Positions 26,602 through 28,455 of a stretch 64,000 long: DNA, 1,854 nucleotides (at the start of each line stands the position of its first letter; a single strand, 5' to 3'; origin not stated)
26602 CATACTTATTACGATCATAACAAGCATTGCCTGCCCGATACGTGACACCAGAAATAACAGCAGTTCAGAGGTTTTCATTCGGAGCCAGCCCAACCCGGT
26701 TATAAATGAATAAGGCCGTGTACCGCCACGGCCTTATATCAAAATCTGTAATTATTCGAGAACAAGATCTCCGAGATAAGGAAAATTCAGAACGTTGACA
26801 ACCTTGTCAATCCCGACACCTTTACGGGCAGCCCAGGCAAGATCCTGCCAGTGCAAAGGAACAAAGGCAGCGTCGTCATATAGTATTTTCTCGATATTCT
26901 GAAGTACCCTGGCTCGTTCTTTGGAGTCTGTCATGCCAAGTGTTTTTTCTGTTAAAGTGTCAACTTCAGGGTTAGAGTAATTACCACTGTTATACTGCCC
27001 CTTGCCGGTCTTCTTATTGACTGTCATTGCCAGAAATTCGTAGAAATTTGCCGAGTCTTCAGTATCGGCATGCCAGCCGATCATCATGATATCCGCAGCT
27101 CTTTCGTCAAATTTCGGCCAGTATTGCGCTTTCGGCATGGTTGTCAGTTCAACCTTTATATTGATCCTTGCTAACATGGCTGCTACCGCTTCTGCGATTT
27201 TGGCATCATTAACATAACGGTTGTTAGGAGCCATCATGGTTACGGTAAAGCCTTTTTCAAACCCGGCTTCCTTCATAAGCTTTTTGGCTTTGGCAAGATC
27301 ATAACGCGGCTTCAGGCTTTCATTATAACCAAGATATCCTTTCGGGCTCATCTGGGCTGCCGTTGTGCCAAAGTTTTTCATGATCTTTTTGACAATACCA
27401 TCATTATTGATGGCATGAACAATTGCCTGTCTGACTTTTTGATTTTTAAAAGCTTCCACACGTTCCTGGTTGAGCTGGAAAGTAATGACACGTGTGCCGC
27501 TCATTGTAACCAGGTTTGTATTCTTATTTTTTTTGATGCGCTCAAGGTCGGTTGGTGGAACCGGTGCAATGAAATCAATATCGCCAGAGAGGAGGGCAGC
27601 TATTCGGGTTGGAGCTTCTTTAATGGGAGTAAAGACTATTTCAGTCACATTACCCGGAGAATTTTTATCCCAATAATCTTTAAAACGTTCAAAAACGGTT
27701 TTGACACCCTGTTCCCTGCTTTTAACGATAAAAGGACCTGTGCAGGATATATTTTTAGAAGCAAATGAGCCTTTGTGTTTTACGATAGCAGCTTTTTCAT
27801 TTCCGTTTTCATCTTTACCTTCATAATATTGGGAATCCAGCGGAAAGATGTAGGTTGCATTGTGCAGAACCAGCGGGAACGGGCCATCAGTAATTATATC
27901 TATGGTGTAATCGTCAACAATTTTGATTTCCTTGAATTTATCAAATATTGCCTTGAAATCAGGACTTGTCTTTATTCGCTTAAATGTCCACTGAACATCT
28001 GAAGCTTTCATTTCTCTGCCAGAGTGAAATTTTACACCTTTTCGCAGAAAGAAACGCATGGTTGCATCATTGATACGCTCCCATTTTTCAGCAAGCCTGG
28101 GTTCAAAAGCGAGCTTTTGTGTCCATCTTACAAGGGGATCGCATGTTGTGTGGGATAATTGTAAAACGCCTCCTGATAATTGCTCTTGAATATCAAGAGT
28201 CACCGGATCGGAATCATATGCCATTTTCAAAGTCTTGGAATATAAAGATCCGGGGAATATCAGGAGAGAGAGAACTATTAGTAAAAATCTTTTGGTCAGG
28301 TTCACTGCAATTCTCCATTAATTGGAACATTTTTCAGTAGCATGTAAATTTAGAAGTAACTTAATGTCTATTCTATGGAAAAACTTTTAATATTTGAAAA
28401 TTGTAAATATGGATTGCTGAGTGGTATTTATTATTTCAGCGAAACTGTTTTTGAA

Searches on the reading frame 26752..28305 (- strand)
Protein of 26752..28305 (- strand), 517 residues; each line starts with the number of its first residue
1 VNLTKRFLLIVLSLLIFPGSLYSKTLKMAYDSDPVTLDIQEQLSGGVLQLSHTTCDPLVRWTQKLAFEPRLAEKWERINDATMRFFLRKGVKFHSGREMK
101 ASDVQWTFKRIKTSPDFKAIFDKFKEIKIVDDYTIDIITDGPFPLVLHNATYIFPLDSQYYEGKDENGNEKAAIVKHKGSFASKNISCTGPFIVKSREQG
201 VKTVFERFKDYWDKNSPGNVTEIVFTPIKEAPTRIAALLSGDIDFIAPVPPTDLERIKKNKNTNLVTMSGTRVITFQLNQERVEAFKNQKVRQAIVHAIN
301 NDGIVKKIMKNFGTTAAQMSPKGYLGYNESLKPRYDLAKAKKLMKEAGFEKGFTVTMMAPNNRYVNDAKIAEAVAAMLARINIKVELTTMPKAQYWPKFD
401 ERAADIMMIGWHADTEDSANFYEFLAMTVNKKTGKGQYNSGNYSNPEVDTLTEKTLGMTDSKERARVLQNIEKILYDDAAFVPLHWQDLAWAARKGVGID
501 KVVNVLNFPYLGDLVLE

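Call 47: search_protein_families(library=ncbifam, proteins=[window:26752-28305:-], max_evalue=0.01)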
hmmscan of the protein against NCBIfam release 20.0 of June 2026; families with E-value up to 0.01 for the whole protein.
window:26752-28305:- (517 aa): 11 families
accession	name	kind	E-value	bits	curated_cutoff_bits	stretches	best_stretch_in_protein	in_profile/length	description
NF011942.0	PRK15413.1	equivalog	8.5e-42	143.5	594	1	56-495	60-491/512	glutathione ABC transporter substrate-binding protein GsiB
NF043070.1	DppA_dipep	equivalog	1.3e-41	142.7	1005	1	12-487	17-506/535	dipeptide ABC transporter periplasmic-binding protein DppA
NF045468.1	Opp5A_nikA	equivalog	6.3e-41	140.4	600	1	54-478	44-450/488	nickel ABC transporter substrate-binding protein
TIGR02294.1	nickel_nikA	equivalog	2.2e-39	135.3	393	1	55-495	36-481/501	nickel ABC transporter substrate-binding protein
NF011689.0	PRK15109.1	equivalog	5.3e-33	114.5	560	1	68-485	80-508/547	ABC transporter substrate-binding protein SapA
NF045467.1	Opp4A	equivalog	2.6e-31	108.5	650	2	122-494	151-535/556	oligopeptide ABC transporter substrate-binding protein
TIGR04028.1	SBP_KPN_01854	hypoth_equivalog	5.1e-25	88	468.5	1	63-497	40-490/509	TIGR04028 family ABC transporter substrate-binding protein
NF047575.1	opine_bind_CntA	exception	8.3e-25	87.3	800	1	38-352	49-363/535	staphylopine-dependent metal ABC transporter substrate-binding lipoprotein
NF011684.0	PRK15104.1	equivalog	1.5e-24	86.7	947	1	67-487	82-511/543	oligopeptide ABC transporter substrate-binding protein OppA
NF007287.0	PRK09755.1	equivalog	2.2e-18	66.4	1098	1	173-504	192-520/535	ABC transporter substrate-binding protein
NF010149.0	PRK13626.1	equivalog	9.4e-14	50.9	476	1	67-142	164-235/552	HTH-type transcriptional regulator SgrR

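Call 48: search_protein_families(library=pfam, proteins=[window:26752-28305:-], max_evalue=1)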
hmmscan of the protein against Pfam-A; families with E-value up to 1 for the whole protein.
window:26752-28305:- (517 aa): 3 families
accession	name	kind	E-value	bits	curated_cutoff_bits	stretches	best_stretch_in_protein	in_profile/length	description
PF00496.27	SBP_bac_5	-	7.1e-88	295.6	32.4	1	67-429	2-364/368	Bacterial extracellular solute-binding proteins, family 5 Middle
PF00497.25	SBP_bac_3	-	0.0026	18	26.4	0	223-312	40-129/132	Bacterial extracellular solute-binding proteins, family 3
PF25405.1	PH_30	-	0.13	12.4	27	1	265-300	77-112/120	Kinetoplastid PH-like domain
